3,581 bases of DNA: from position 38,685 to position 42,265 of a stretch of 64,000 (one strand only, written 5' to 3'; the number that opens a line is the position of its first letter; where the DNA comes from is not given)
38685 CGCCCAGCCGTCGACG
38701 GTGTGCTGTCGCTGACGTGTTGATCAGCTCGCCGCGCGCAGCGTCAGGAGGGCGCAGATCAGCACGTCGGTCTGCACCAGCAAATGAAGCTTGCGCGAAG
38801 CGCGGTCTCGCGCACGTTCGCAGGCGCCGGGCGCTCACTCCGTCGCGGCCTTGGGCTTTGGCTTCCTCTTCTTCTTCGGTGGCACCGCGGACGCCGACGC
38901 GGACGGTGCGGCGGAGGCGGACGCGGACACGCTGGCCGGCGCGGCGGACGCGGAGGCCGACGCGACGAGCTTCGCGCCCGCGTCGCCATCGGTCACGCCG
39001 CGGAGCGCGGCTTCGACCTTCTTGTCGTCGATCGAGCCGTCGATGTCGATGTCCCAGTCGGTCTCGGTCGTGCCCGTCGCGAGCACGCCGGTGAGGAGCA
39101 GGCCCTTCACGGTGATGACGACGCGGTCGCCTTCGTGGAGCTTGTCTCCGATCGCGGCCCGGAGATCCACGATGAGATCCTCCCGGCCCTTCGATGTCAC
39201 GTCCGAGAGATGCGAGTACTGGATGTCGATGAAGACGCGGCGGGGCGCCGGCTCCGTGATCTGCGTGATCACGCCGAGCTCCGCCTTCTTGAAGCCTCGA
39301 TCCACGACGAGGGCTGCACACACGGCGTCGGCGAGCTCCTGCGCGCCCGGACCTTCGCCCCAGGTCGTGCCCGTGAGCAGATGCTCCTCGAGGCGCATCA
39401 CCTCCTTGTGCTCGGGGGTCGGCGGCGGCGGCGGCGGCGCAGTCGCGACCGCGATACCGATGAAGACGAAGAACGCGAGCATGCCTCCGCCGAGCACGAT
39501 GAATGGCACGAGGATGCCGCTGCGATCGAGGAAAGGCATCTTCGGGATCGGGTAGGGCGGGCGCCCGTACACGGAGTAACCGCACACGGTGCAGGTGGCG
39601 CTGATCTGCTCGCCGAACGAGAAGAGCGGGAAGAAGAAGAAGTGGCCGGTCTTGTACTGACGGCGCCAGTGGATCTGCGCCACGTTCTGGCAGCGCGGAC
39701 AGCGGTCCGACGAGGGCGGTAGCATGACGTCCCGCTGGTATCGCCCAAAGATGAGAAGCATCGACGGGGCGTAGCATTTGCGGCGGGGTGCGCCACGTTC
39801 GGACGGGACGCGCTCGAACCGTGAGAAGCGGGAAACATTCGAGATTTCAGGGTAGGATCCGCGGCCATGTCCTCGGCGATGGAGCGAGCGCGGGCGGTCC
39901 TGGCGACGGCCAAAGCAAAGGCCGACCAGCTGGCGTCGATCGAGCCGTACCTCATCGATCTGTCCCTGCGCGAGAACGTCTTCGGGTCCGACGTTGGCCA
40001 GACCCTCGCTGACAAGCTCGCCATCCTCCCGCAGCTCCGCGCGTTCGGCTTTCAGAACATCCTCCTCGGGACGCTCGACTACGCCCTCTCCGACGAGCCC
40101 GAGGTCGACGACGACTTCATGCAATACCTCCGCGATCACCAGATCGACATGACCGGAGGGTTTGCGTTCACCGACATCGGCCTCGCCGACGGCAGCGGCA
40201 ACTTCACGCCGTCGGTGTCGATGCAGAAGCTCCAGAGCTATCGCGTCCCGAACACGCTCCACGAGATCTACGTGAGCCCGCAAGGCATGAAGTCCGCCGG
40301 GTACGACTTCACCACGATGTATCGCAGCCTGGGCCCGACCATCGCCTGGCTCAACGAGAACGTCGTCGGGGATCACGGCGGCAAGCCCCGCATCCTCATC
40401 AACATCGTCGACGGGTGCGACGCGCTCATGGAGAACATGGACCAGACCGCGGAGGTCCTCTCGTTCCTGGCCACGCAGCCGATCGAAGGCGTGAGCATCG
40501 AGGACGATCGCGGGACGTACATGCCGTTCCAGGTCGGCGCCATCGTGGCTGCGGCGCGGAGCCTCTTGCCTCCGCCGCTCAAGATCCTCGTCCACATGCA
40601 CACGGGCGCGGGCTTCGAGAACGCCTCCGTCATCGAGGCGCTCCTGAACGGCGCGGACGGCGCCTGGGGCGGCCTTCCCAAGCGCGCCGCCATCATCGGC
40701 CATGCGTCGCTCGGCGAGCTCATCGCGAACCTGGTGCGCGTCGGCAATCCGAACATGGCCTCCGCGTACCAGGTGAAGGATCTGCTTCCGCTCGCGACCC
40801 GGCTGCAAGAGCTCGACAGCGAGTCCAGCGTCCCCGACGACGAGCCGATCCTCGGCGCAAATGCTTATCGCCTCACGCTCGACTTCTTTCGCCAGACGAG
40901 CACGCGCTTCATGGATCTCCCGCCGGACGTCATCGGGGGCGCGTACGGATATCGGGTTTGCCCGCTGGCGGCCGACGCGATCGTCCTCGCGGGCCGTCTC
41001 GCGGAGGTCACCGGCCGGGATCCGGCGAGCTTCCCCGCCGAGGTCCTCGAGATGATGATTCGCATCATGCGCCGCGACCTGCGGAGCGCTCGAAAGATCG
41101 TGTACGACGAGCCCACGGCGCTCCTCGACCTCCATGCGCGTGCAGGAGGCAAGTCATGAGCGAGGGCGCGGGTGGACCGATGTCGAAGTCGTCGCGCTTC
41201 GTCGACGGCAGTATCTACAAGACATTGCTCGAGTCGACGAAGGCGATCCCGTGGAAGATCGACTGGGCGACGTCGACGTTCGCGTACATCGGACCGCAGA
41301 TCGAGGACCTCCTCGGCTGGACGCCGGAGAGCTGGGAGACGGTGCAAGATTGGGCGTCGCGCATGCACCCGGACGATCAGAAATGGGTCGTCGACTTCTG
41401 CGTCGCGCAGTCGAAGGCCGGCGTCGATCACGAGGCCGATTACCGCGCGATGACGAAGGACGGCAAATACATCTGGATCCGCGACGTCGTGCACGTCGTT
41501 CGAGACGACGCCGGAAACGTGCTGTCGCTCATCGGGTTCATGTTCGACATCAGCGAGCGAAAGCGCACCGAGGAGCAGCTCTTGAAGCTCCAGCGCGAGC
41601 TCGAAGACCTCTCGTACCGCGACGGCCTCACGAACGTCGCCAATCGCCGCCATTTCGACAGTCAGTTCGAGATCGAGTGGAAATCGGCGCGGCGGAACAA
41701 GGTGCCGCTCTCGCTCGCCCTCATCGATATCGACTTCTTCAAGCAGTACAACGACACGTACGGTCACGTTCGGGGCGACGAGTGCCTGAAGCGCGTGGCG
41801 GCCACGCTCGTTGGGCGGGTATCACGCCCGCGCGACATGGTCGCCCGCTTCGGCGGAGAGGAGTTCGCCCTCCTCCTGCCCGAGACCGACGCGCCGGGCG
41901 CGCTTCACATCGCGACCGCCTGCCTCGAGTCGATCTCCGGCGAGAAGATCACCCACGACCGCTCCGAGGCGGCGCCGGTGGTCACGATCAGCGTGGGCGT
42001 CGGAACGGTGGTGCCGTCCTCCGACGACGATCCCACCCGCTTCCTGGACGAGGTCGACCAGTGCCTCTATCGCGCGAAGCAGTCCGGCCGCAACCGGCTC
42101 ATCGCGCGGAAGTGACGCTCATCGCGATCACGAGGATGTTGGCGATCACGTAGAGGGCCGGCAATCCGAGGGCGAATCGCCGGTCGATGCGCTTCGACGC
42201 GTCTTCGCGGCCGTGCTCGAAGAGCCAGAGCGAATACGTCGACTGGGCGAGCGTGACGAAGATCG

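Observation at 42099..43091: Pentameric ligand-gated ion channel homolog, convergent and overlapping with a diguanylate cyclase gene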

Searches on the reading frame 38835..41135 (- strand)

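Call 9: search_protein_families(library=pfam, proteins=[window:38835-41135:-], max_evalue=0.01)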
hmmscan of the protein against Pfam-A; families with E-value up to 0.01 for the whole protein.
window:38835-41135:- (766 aa): 1 family
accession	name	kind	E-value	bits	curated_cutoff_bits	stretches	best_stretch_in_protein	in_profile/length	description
PF17032.10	Zn_ribbon_15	-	2.6e-05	25.4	28.9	1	478-521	2-46/73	zinc-ribbon family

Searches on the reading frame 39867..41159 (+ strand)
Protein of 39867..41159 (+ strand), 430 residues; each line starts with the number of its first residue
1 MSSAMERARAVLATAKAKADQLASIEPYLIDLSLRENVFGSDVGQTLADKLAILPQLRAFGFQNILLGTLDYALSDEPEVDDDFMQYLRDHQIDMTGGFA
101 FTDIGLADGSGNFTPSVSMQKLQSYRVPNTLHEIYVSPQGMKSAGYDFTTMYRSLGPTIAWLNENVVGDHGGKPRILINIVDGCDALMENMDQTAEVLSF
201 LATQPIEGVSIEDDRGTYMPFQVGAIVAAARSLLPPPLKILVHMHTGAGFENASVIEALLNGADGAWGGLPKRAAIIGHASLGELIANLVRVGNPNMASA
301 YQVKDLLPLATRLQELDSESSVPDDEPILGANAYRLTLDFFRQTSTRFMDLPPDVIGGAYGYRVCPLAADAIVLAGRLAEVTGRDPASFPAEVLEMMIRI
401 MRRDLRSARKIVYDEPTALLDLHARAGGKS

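Call 9: search_protein_families(library=pfam, proteins=[window:39867-41159:+], max_evalue=0.01)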
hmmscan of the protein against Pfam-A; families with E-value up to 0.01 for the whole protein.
window:39867-41159:+ (430 aa): 1 family
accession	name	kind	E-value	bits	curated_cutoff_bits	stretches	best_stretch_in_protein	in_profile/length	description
PF00682.25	HMGL-like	-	6e-05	23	29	1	191-307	141-254/260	HMGL-like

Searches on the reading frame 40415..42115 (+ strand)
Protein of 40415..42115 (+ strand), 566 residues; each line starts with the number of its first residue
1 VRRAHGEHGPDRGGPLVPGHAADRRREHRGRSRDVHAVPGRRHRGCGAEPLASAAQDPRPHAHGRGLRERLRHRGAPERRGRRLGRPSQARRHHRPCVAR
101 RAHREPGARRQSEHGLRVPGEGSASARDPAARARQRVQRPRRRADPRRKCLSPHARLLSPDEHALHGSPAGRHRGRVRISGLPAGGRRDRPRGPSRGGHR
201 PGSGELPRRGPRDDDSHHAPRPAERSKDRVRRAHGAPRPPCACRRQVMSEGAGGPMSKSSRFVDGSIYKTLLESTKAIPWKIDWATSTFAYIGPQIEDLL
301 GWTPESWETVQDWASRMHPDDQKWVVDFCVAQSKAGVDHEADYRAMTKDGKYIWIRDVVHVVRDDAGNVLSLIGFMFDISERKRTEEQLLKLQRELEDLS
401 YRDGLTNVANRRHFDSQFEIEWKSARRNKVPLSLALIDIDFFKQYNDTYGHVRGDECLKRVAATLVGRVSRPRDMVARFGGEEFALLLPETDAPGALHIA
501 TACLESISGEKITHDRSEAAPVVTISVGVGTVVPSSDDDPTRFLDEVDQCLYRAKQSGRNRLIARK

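Call 9: search_protein_families(library=pfam, proteins=[window:40415-42115:+], max_evalue=0.01)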
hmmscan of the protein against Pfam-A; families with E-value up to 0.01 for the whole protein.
window:40415-42115:+ (566 aa): 4 families
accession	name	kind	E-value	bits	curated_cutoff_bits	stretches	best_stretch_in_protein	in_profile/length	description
PF00990.26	GGDEF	-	9.1e-46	156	23.8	1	401-561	2-161/161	Diguanylate cyclase, GGDEF domain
PF08447.18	PAS_3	-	1.1e-17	64.6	25.6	1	291-376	3-89/89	PAS fold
PF13426.13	PAS_9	-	0.00024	21.8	27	1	317-381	41-103/103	PAS domain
PF00989.32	PAS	-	0.0068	16.8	22.6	0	268-379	3-113/113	PAS fold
